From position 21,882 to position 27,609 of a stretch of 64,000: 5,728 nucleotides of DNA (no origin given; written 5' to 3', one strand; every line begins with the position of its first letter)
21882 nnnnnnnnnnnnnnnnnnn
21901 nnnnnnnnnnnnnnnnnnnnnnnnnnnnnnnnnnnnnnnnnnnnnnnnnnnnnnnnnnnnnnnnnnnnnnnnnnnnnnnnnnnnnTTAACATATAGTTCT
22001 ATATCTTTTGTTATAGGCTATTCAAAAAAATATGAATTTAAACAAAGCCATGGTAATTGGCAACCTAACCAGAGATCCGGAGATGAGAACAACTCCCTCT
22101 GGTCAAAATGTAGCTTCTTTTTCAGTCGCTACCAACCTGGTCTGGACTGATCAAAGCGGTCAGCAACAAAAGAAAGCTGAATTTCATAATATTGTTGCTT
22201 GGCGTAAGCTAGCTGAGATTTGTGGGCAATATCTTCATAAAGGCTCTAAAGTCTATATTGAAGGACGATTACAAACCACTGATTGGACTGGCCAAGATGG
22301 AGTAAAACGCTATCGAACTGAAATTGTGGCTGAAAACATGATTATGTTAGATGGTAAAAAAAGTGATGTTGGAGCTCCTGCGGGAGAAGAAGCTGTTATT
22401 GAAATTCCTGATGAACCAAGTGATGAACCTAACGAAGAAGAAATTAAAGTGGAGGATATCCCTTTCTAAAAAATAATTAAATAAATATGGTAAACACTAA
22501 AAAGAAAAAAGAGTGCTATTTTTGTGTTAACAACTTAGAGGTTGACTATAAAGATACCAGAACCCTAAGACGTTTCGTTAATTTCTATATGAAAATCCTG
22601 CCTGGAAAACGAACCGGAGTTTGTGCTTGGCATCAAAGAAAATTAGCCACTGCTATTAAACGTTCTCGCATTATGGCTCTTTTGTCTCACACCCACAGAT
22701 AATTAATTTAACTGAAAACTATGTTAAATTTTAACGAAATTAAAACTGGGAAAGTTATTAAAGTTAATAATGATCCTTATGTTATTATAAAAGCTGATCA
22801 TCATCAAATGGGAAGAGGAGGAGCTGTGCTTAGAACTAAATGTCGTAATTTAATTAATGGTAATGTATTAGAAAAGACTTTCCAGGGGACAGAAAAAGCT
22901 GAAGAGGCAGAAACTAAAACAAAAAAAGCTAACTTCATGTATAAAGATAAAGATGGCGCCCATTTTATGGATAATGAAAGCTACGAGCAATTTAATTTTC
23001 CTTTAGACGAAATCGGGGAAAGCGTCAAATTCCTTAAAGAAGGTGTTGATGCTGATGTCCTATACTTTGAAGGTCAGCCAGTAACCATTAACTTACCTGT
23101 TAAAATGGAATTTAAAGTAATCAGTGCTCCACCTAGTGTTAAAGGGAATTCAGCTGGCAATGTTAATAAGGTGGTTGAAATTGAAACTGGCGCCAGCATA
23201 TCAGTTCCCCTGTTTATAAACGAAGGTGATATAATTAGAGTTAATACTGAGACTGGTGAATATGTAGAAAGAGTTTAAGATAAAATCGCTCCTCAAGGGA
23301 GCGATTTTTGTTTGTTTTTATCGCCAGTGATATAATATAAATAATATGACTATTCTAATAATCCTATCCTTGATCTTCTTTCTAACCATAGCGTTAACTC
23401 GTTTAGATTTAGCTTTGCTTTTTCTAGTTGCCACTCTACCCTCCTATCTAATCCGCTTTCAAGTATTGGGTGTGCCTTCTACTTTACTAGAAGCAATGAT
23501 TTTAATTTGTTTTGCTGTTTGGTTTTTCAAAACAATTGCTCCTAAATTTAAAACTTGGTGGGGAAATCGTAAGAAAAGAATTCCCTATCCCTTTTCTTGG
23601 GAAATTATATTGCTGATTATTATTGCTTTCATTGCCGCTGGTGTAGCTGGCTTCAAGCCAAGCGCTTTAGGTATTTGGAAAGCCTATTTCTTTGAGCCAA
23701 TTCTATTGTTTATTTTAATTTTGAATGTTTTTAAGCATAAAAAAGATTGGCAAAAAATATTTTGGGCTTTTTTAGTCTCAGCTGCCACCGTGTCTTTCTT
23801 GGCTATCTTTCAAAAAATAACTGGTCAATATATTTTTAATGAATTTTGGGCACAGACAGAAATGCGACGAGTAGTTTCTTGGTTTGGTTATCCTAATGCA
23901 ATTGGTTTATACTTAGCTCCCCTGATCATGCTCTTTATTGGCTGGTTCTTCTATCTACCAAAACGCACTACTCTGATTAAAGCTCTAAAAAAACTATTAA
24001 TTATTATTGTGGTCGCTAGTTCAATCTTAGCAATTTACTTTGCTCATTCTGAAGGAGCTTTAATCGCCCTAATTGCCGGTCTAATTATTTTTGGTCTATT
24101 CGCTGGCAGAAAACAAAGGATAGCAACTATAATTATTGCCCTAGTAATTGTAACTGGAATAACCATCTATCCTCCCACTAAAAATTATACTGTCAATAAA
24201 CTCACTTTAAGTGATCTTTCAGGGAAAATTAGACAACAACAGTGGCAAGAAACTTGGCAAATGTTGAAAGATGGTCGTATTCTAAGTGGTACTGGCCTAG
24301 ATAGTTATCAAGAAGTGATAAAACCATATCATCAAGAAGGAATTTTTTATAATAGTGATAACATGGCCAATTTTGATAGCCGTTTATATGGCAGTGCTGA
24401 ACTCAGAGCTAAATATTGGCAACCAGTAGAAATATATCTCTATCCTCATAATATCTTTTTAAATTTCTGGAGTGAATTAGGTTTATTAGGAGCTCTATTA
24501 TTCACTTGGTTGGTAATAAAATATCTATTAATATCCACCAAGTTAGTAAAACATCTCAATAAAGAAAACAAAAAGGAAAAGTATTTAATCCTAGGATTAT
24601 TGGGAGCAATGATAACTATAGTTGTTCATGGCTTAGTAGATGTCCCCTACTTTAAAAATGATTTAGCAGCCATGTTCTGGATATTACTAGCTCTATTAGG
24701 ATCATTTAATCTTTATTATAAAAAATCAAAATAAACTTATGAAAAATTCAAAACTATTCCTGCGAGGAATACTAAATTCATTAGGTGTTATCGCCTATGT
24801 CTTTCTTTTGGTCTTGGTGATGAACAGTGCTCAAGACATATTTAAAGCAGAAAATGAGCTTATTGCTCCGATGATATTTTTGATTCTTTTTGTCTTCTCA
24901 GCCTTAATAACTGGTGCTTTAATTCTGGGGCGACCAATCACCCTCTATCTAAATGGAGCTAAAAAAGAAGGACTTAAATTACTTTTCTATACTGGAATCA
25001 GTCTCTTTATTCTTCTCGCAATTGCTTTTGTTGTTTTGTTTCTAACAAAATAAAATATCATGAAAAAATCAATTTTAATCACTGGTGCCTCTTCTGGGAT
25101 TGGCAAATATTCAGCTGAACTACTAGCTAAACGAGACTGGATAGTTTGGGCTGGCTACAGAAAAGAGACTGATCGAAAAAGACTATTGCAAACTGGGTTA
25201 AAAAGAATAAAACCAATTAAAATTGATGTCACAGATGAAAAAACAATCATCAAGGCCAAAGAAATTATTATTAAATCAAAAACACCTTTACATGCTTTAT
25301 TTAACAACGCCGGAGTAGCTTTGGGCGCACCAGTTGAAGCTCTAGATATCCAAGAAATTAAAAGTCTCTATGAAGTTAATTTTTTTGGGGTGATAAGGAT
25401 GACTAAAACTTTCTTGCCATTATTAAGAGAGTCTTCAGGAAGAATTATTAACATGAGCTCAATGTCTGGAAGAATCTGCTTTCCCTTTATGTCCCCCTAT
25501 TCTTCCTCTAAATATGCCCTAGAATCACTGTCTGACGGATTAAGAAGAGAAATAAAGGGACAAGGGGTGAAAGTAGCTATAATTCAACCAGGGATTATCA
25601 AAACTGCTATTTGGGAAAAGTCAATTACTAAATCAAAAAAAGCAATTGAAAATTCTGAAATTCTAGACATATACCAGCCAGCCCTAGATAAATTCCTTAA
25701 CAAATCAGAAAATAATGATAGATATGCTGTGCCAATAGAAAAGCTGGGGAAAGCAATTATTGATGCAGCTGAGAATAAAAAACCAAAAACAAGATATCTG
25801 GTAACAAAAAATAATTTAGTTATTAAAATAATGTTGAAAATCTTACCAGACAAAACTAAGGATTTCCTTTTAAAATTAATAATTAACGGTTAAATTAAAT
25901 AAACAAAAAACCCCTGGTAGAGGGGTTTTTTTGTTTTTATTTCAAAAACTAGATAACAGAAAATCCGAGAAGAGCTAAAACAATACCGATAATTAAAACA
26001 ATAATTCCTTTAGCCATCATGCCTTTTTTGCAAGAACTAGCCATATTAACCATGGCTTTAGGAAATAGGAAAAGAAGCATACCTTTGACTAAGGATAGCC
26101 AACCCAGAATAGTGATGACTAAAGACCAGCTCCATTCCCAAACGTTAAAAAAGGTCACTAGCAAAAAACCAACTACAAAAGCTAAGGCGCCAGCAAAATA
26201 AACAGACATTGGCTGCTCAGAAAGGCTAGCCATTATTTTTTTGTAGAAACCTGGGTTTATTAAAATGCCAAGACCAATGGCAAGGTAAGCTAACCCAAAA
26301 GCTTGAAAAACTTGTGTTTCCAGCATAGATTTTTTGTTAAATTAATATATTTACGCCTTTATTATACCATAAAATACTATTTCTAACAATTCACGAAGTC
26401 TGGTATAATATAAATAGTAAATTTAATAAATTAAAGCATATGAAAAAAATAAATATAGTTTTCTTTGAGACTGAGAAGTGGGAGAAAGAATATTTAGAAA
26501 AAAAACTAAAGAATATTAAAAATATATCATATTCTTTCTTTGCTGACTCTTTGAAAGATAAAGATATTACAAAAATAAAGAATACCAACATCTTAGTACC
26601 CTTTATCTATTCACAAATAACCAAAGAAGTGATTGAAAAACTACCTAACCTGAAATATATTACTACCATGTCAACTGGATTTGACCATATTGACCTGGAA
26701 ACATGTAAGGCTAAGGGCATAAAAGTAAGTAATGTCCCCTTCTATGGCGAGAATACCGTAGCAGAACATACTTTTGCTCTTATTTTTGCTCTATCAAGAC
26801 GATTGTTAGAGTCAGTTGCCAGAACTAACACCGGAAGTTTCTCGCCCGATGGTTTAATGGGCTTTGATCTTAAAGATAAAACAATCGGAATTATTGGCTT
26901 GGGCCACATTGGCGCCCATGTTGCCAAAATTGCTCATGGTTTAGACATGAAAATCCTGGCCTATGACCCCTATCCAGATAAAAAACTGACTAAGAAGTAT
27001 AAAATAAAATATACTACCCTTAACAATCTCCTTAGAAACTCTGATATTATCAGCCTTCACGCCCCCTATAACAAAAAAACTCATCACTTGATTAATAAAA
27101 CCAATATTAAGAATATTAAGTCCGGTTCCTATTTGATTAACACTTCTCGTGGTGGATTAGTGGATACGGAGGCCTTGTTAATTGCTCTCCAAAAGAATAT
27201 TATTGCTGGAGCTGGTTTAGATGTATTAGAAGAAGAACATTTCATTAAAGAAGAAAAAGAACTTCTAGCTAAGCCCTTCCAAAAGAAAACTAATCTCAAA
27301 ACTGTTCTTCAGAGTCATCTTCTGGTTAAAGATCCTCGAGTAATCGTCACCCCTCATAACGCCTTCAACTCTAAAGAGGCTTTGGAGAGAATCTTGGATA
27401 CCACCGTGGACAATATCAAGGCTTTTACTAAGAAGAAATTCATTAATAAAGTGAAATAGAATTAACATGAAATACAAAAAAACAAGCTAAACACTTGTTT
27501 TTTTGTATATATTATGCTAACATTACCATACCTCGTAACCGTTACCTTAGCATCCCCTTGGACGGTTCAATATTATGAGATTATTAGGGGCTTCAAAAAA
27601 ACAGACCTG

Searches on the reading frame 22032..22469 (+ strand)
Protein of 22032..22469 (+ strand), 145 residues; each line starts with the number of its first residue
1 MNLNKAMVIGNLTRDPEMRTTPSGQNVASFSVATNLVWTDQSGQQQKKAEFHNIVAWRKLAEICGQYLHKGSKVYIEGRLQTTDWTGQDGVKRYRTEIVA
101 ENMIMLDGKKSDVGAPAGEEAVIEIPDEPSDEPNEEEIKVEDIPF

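Call 11: search_protein_families(library=pfam, proteins=[window:22032-22469:+], max_evalue=0.0001)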
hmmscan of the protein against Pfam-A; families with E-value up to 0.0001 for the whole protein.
window:22032-22469:+ (145 aa): 1 family
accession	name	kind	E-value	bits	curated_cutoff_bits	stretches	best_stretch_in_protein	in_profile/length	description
PF00436.31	SSB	-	4e-40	136.5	26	1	3-106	1-104/104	Single-strand binding protein family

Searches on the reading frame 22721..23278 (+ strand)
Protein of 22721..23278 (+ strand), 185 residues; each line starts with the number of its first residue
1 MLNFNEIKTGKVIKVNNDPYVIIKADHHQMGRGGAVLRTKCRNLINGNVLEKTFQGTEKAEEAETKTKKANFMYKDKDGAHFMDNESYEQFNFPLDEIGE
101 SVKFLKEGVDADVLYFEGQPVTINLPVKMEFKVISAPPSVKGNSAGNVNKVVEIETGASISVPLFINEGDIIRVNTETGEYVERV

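Call 11: search_protein_families(library=pfam, proteins=[window:22721-23278:+], max_evalue=0.0001)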
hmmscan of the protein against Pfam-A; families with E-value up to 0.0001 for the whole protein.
window:22721-23278:+ (185 aa): 3 families
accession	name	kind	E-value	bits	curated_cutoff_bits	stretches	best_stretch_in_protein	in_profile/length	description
PF09285.17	Elong-fact-P_C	-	5.8e-22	77.6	25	1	130-184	2-56/56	Elongation factor P, C-terminal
PF08207.18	EFP_N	-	6.8e-21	74.5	23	1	5-59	3-57/58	Elongation factor P (EF-P) KOW-like domain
PF01132.26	EFP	-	2.8e-19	69.3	27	1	68-121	1-54/54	Elongation factor P (EF-P) OB domain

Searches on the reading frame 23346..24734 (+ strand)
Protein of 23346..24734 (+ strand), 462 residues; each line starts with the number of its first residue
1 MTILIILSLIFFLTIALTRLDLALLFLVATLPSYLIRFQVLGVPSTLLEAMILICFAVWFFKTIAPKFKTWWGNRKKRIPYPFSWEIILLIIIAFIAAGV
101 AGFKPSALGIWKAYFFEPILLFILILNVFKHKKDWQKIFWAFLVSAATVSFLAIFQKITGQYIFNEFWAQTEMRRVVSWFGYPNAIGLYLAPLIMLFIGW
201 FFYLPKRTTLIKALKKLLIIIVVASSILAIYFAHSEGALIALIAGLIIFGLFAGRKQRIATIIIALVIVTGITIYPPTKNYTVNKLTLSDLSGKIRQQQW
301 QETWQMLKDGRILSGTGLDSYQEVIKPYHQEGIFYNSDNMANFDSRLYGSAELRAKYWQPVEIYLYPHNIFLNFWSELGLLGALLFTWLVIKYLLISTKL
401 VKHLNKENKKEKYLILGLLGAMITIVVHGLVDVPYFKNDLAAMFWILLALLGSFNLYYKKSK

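Call 11: search_protein_families(library=pfam, proteins=[window:23346-24734:+], max_evalue=0.0001)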
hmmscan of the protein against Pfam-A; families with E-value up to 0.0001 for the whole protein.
window:23346-24734:+ (462 aa): 1 family
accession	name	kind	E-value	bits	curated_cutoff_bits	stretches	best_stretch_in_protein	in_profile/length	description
PF04932.20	Wzy_C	-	1.3e-16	61.2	31.7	1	222-386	2-148/149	O-Antigen ligase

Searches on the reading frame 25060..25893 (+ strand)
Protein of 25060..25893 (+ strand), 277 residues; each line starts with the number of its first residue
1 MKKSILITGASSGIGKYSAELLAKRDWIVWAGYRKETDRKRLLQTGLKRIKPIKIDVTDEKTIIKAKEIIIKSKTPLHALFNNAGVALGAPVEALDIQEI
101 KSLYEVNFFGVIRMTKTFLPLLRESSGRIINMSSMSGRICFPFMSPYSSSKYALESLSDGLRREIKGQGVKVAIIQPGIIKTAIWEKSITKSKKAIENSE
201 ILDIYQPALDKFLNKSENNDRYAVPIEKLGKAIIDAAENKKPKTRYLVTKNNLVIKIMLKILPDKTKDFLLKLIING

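Call 11: search_protein_families(library=pfam, proteins=[window:25060-25893:+], max_evalue=0.0001)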
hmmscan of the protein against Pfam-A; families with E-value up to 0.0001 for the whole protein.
window:25060-25893:+ (277 aa): 6 families
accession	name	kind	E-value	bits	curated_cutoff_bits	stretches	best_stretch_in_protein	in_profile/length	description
PF00106.31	adh_short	-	2.6e-45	154.8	26.6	1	3-188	1-190/195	short chain dehydrogenase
PF13561.12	adh_short_C2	-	2.8e-30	106.1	27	1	9-198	1-193/236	Enoyl-(Acyl carrier protein) reductase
PF08659.16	KR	-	5.7e-09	36.6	22.6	1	5-176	3-174/180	KR domain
PF08643.16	DUF1776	-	4.6e-08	33.2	25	1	90-263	106-289/294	Fungal family of unknown function (DUF1776)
PF23441.1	SDR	-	2.2e-06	27.7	27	1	57-198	70-215/258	SDR-like rossmann domain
PF01370.27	Epimerase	-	1.2e-05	25.3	20.9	1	5-164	1-159/240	NAD dependent epimerase/dehydratase family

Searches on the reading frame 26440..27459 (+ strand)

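Call 17: search_protein_families(library=pfam, proteins=[window:26440-27459:+], max_evalue=0.001)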
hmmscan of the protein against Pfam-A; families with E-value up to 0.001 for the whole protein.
window:26440-27459:+ (339 aa): 3 families
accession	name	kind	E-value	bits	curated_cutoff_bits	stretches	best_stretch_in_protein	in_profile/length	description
PF02826.25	2-Hacid_dh_C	-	1.4e-55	187.9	25.1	1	112-308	1-178/178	D-isomer specific 2-hydroxyacid dehydrogenase, NAD binding domain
PF00389.36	2-Hacid_dh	-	1.4e-30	106.2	24.6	1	9-333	4-127/134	D-isomer specific 2-hydroxyacid dehydrogenase, catalytic domain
PF03446.21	NAD_binding_2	-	1.1e-05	26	21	1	148-253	1-110/161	NAD binding domain of 6-phosphogluconate dehydrogenase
